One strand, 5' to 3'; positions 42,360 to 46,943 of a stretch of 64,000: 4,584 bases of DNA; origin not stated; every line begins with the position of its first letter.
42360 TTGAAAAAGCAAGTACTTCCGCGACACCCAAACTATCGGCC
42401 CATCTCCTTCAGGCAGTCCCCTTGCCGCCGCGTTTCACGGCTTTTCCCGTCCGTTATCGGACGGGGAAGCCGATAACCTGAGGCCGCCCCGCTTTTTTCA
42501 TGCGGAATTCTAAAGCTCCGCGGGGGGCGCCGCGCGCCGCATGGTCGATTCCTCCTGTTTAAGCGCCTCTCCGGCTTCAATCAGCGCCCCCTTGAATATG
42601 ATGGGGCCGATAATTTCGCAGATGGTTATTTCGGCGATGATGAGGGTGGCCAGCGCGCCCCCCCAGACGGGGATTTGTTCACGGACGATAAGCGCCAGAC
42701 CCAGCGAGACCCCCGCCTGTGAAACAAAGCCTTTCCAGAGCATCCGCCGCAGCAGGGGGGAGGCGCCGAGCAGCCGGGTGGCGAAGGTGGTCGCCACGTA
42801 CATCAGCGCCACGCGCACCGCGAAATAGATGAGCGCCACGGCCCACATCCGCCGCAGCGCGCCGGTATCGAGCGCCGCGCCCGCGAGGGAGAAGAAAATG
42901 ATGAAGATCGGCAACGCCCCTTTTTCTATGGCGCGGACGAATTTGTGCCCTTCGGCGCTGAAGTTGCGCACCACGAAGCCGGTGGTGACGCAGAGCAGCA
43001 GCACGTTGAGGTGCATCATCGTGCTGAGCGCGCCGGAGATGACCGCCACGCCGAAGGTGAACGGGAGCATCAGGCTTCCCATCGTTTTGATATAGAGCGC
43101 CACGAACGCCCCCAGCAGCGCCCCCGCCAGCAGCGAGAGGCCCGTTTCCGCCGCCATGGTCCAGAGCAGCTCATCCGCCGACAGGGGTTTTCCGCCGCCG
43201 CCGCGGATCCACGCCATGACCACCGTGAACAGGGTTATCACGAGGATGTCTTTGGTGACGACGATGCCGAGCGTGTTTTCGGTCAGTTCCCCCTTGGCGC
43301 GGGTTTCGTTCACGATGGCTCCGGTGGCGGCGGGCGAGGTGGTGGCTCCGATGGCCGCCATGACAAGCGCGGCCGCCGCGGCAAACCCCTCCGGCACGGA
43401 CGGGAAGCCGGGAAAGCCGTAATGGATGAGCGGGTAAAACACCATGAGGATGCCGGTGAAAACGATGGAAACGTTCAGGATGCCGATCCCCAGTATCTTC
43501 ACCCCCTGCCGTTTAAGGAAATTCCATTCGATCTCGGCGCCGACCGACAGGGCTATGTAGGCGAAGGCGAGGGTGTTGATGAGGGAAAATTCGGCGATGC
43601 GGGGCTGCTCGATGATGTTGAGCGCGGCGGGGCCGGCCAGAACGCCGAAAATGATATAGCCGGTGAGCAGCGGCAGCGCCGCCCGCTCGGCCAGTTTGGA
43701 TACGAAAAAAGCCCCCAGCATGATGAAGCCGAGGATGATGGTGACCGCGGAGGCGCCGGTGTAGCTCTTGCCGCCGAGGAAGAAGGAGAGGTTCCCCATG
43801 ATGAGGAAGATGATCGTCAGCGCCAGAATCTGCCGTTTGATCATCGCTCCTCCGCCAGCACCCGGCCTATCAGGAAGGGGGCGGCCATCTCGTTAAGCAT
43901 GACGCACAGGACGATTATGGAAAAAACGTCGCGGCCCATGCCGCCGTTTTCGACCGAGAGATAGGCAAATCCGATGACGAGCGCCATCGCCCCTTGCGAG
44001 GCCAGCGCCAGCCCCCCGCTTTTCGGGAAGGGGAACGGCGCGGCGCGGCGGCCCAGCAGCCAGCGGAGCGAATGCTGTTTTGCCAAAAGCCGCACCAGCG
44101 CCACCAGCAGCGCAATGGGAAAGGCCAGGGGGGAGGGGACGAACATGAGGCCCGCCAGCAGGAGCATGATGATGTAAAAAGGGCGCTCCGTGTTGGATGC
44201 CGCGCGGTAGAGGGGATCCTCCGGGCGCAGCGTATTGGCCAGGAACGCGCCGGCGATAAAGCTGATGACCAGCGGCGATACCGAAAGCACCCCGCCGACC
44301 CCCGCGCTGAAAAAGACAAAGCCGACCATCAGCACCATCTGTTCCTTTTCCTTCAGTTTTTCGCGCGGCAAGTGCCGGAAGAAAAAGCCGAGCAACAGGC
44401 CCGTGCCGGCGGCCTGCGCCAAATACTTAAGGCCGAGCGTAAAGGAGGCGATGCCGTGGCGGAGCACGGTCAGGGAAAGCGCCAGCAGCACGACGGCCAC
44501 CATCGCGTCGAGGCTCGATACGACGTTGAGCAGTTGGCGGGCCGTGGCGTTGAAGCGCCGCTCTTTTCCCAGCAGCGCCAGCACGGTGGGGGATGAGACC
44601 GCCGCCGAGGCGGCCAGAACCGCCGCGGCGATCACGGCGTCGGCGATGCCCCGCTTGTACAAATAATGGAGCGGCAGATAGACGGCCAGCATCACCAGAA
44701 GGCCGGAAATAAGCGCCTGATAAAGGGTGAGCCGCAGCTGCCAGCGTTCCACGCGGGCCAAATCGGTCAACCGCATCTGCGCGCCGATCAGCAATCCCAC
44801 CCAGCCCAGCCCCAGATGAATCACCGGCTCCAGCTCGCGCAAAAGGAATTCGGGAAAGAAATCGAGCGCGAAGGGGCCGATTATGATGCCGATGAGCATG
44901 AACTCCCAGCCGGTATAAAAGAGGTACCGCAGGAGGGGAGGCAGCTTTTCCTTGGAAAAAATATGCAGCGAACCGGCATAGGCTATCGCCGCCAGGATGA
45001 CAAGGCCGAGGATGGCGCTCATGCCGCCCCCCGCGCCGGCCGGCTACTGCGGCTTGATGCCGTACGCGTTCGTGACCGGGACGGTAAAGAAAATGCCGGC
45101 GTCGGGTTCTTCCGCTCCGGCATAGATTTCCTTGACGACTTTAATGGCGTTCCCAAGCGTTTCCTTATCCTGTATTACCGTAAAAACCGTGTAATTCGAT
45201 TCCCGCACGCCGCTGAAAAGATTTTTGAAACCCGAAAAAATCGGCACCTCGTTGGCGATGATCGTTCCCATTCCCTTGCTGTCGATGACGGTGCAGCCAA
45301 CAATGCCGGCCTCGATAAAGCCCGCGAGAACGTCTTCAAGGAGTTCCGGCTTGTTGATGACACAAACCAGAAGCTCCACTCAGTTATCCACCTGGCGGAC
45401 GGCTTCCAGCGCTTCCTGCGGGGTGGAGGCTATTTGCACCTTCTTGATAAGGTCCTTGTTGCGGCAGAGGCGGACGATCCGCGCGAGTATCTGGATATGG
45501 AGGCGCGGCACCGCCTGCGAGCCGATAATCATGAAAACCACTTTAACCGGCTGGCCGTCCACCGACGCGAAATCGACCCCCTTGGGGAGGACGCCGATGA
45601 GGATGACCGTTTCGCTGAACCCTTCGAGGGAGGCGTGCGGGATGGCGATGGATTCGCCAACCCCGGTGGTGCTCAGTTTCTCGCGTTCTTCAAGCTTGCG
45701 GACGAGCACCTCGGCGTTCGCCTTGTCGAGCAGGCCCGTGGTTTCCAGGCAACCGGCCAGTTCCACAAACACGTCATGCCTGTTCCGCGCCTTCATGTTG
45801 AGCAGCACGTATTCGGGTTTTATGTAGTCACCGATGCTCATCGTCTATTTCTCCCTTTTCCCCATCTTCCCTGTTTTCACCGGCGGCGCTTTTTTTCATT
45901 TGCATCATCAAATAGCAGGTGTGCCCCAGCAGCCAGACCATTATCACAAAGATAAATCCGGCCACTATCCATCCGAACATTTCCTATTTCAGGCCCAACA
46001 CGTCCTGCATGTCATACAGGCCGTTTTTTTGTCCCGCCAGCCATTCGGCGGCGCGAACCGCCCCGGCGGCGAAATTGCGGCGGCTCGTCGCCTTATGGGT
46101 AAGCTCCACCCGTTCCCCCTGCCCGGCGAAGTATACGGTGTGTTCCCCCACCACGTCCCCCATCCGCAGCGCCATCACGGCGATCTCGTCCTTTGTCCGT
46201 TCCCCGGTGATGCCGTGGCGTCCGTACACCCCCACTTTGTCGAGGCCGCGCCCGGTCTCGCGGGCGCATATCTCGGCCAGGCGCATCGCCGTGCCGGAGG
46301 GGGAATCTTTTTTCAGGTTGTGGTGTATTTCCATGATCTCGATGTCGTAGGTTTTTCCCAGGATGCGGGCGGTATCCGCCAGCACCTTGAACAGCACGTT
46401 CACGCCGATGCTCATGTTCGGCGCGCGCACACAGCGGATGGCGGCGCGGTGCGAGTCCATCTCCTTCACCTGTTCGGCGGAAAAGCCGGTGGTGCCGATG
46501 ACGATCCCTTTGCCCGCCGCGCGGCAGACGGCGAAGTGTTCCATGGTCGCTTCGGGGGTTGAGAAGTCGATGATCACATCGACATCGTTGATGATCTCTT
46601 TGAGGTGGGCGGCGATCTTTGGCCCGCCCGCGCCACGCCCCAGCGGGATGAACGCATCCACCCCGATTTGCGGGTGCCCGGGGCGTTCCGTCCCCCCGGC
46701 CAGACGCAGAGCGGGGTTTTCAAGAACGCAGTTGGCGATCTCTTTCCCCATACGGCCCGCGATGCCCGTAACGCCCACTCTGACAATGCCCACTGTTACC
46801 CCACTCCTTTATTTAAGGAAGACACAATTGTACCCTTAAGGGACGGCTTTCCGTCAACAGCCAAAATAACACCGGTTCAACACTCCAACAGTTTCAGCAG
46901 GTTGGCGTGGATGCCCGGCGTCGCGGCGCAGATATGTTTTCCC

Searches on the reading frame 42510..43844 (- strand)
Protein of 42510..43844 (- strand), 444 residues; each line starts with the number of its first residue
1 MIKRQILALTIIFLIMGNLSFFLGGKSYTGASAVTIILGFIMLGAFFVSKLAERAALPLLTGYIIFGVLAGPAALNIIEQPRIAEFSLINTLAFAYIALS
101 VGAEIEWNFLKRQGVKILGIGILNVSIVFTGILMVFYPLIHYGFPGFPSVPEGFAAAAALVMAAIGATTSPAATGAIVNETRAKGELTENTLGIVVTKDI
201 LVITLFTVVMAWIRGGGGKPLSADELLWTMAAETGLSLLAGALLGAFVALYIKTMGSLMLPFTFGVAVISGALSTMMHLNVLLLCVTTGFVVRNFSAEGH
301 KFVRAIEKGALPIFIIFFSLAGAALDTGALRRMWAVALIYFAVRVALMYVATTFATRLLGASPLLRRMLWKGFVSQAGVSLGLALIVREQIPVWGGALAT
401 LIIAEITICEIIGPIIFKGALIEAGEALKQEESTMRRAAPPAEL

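Call 53: search_protein_families(library=pfam, proteins=[window:42510-43844:-], max_evalue=0.00001)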
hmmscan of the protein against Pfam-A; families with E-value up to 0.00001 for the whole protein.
window:42510-43844:- (444 aa): 1 family
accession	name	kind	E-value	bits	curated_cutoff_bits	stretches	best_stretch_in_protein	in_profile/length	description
PF00999.27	Na_H_Exchanger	-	4.1e-24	85.6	26.2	1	45-418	4-370/375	Sodium/hydrogen exchanger, transmembrane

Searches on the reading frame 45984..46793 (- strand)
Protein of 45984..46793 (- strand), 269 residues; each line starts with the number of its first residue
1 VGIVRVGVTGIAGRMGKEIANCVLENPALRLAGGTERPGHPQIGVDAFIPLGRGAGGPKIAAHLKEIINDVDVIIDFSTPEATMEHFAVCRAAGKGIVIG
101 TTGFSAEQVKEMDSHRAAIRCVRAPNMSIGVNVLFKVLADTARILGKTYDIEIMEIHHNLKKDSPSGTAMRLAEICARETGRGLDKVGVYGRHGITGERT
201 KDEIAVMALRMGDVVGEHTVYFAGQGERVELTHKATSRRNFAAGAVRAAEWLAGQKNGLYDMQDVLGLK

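Call 53: search_protein_families(library=pfam, proteins=[window:45984-46793:-], max_evalue=0.00001)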
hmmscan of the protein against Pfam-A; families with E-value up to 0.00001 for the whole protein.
window:45984-46793:- (269 aa): 2 families
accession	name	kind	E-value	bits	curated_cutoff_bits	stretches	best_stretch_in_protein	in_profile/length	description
PF05173.19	DapB_C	-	1.8e-47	160.8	27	1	130-266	1-121/121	Dihydrodipicolinate reductase, C-terminus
PF01113.26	DapB_N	-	1.5e-33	115.9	25.6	1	4-127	1-124/124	Dihydrodipicolinate reductase, N-terminus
